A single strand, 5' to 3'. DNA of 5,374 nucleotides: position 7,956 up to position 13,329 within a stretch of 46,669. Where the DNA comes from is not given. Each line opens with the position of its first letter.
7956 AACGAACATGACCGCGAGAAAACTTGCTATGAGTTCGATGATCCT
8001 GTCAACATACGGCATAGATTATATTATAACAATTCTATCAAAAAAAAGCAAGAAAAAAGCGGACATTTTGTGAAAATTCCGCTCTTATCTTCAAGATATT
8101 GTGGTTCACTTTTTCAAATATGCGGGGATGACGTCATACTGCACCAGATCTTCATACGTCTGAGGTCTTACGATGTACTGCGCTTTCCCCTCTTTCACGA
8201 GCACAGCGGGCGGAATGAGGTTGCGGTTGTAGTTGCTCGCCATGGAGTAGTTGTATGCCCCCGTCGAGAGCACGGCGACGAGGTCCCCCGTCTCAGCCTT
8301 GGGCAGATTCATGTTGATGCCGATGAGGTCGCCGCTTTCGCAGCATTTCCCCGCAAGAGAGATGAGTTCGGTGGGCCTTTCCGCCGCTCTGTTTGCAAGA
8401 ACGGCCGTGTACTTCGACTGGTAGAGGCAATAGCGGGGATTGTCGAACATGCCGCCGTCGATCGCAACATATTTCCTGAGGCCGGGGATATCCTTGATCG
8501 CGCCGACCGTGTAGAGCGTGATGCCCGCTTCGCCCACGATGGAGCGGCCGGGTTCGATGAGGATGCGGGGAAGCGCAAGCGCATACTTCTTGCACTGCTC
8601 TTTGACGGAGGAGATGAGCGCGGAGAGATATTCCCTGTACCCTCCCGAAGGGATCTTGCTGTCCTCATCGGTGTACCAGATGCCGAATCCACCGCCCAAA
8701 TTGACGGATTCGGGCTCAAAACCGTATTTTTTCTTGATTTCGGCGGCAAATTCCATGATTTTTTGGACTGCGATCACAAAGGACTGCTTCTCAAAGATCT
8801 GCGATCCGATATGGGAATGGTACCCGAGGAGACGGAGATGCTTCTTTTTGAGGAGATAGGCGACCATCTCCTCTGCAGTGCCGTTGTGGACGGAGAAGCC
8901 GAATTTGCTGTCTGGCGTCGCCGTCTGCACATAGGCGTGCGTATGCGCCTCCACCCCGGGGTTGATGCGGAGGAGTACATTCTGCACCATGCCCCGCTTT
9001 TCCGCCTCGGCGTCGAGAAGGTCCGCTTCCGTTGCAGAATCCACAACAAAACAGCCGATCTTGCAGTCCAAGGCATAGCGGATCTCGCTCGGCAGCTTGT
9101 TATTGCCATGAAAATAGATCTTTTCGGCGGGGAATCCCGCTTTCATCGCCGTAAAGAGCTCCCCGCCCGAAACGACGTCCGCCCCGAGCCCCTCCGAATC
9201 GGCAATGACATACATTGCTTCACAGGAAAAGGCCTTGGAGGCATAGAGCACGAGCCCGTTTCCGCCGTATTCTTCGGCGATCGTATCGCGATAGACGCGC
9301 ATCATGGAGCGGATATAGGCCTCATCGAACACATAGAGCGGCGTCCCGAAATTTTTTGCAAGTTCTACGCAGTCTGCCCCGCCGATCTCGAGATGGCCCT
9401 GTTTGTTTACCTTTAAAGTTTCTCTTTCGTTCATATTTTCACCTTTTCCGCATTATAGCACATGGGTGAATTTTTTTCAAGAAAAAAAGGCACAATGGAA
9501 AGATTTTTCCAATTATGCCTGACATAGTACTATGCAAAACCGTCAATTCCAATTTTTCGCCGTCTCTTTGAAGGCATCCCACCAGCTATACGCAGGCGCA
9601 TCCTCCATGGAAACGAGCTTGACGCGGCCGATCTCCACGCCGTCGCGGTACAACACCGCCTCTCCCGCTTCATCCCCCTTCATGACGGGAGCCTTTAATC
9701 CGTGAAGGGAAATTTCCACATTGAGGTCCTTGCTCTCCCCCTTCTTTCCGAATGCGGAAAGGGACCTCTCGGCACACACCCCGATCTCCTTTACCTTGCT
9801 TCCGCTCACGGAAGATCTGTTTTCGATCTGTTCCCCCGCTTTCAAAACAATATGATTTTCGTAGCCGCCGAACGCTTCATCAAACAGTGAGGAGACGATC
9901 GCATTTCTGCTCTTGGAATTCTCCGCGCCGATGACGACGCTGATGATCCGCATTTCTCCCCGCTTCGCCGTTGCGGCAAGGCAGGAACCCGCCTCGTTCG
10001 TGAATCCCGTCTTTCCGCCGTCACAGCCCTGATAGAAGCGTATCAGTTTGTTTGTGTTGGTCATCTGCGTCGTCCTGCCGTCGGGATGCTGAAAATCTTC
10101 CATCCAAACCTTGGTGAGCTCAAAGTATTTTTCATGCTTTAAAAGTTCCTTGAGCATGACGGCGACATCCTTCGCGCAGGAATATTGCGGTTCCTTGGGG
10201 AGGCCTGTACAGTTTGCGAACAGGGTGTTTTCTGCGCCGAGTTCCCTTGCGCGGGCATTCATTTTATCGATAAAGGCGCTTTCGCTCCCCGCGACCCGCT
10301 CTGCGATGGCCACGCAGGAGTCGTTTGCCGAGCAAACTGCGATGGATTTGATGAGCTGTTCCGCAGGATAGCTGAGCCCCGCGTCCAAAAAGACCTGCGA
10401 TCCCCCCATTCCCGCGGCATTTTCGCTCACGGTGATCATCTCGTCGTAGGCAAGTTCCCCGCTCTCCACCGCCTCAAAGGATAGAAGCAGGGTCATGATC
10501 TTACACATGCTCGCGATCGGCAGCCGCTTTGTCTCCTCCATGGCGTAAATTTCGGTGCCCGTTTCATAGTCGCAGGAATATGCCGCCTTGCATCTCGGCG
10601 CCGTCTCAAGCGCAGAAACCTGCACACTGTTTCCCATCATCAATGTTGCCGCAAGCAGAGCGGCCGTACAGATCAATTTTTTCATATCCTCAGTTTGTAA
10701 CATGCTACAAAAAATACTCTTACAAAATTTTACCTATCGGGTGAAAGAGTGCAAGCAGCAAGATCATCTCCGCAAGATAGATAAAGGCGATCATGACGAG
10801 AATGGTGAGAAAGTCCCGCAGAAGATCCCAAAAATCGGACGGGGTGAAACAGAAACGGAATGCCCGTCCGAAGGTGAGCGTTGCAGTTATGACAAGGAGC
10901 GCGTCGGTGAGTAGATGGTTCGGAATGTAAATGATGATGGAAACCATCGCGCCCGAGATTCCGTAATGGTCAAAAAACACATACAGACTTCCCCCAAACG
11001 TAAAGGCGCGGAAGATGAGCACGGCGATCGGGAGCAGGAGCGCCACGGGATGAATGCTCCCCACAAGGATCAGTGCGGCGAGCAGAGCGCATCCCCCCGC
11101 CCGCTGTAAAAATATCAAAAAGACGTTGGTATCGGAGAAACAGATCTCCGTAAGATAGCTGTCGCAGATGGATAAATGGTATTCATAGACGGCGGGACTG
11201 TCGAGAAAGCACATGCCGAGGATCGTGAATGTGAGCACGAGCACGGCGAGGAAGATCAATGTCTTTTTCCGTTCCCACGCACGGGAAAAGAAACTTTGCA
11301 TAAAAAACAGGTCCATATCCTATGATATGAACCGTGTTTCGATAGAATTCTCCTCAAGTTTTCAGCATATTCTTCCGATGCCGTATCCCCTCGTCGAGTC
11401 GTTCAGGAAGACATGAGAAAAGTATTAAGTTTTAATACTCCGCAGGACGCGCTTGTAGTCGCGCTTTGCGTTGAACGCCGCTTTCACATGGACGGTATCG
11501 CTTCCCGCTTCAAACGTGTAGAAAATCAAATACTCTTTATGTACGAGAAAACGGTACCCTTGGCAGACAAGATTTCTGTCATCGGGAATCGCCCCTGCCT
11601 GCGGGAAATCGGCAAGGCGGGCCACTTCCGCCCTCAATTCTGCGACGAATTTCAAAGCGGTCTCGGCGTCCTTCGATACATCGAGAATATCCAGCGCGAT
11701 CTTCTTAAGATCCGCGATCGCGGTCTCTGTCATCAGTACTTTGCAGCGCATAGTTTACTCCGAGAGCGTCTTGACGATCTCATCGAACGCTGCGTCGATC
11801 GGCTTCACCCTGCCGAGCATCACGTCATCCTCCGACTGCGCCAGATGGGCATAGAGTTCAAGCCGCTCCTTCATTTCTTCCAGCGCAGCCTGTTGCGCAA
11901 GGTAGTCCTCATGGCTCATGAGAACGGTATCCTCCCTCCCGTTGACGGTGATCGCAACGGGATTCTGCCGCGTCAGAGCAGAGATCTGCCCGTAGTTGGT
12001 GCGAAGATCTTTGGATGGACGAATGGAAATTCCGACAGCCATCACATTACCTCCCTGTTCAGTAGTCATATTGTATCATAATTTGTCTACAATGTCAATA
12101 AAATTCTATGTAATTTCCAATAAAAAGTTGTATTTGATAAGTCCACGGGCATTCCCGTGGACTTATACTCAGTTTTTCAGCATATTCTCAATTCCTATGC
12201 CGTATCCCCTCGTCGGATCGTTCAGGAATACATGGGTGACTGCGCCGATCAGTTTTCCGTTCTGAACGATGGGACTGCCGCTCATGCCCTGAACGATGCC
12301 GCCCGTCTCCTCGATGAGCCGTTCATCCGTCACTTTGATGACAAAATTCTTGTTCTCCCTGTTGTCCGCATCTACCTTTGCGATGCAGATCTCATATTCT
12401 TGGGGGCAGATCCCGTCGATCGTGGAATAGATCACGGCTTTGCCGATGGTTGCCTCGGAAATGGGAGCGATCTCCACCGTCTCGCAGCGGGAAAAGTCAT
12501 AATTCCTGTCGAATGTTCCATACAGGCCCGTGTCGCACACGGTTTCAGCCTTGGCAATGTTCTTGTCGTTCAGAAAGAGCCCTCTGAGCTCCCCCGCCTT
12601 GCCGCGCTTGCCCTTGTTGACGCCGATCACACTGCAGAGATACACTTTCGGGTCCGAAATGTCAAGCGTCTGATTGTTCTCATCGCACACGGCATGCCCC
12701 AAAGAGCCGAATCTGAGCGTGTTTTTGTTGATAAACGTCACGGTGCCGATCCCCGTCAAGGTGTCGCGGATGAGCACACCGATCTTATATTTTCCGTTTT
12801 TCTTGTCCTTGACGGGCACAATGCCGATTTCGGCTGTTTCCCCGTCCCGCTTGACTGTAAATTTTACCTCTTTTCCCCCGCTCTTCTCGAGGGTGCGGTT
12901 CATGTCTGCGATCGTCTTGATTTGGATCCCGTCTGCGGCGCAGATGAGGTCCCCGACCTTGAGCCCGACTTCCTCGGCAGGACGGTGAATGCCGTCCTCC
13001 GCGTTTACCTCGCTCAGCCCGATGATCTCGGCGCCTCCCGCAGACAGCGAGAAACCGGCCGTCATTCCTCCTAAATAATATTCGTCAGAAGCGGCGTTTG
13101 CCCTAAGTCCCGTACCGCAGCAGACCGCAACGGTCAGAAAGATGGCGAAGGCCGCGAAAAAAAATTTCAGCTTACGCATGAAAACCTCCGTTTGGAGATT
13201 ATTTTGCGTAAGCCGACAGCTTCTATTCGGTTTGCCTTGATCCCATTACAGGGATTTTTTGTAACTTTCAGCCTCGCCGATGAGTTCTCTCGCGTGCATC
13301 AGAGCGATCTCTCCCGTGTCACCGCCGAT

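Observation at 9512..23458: Three co-oriented copies of a ~34-nt nested-palindrome element (core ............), one intergenic and two inside unrelated genes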

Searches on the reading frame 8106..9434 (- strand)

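Call 11: search_protein_families(library=ncbifam, proteins=[window:8106-9434:-])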
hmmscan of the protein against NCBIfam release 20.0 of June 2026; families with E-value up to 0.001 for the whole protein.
window:8106-9434:- (442 aa): 7 families
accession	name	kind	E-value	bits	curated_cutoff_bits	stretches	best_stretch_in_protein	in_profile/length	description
TIGR01048.1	lysA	equivalog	2.7e-134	447.8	297.9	1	9-434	3-416/417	diaminopimelate decarboxylase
TIGR03099.1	dCO2ase_PEP1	hypoth_equivalog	6.7e-53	180.2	478.45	1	11-399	4-383/398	pyridoxal-dependent decarboxylase, exosortase A system-associated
NF052544.1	OrLyDeCDokD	equivalog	7.3e-53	179.8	700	1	10-435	21-460/461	ornithine/lysine decarboxylase DokD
NF006515.0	PRK08961.1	equivalog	2.9e-48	164.5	802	1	30-408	502-854/861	bifunctional aspartate kinase/diaminopimelate decarboxylase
NF041039.1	FslC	exception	1.2e-22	80.3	500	1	23-423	20-413/418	rhizoferrin biosystnesis N-citrylornithine decarboxylase FslC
TIGR01273.1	speA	equivalog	2.8e-18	65.8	624.1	1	128-305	166-343/624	arginine decarboxylase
NF003763.0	PRK05354.1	equivalog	6.4e-17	61.3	369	1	128-310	174-356/636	biosynthetic arginine decarboxylase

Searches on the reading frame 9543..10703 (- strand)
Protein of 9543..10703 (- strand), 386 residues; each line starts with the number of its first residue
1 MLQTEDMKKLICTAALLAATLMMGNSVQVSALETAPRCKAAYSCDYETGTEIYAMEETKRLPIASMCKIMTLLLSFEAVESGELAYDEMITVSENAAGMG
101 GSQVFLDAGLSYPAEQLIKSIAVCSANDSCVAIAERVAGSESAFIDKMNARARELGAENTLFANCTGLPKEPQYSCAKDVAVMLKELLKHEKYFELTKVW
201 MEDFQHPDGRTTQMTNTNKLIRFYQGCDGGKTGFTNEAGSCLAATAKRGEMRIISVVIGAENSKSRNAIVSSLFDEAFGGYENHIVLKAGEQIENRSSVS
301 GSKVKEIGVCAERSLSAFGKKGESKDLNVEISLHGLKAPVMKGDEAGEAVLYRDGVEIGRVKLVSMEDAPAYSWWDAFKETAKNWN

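Call 11: search_protein_families(library=ncbifam, proteins=[window:9543-10703:-])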
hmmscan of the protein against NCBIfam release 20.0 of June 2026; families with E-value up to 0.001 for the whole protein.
window:9543-10703:- (386 aa): 7 families
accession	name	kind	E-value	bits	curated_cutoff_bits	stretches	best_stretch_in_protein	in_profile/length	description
NF038273.1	strep_PBP3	exception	2.6e-48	165.1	490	1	8-361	1-374/407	D-alanyl-D-alanine carboxypeptidase PBP3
NF008059.0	PRK10793.1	equivalog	9.7e-42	143.1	694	1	8-370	11-382/403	D-alanyl-D-alanine carboxypeptidase DacA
NF008489.0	PRK11397.1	equivalog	8.1e-40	136.7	610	1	9-368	5-371/389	serine-type D-Ala-D-Ala carboxypeptidase DacD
NF007445.0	PRK10001.1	equivalog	3.1e-37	128.3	765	1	31-368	30-373/400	serine-type D-Ala-D-Ala carboxypeptidase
NF038258.2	PBP4_Staph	exception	3.4e-35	121.6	500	1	40-292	43-317/366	penicillin-binding protein PBP4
NF008668.0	PRK11669.1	equivalog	1.5e-24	86.6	294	1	18-260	22-263/316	D-alanyl-D-alanine endopeptidase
NF000471.1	vanY_of_D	exception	1.2e-12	47.8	625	1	44-266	105-342/354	transpeptidase-like D-Ala-D-Ala carboxypeptidase VanY-D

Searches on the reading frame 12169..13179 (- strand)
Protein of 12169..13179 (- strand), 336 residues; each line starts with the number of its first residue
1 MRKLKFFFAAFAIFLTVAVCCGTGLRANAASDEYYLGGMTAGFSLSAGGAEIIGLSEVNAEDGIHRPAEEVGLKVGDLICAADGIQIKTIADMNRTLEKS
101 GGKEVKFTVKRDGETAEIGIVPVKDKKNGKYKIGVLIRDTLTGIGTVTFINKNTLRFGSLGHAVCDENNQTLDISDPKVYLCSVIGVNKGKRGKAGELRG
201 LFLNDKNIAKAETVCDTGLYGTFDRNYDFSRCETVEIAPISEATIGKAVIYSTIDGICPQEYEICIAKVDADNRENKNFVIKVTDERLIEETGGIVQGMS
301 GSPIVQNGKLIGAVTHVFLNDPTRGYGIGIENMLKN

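Call 11: search_protein_families(library=ncbifam, proteins=[window:12169-13179:-])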
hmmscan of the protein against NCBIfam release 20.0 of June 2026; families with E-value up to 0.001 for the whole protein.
window:12169-13179:- (336 aa): 8 families
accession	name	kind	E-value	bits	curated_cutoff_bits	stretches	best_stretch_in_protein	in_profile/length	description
TIGR02860.1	spore_IV_B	equivalog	8.6e-90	301.6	305.25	1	34-336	91-398/402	SpoIVB peptidase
TIGR00054.1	TIGR00054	equivalog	4.4e-09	35.7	147.55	1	66-137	213-279/421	RIP metalloprotease RseP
NF041199.1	trx7_PDZ_seleno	equivalog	2.1e-07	30.2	300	1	65-122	213-272/390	Trx7/PDZ domain-containing (seleno)protein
TIGR02037.1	degP_htrA_DO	subfamily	6.2e-07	28.7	416.2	1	66-130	270-335/434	Do family serine endopeptidase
NF041521.1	HhoA_HhoB_HtrA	equivalog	7.2e-07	28.8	450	1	66-122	274-331/335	HhoA/HhoB/HtrA family serine endopeptidase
NF040960.1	MamE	equivalog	8.3e-05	21.3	800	0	66-121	478-534/659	magnetosome formation protease MamE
NF047968.1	SerProtHtrA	equivalog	0.00015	21.3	470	0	66-120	300-355/357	serine protease HtrA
NF008046.0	PRK10779.1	equivalog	0.00038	19.6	477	1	66-132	233-299/450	sigma E protease regulator RseP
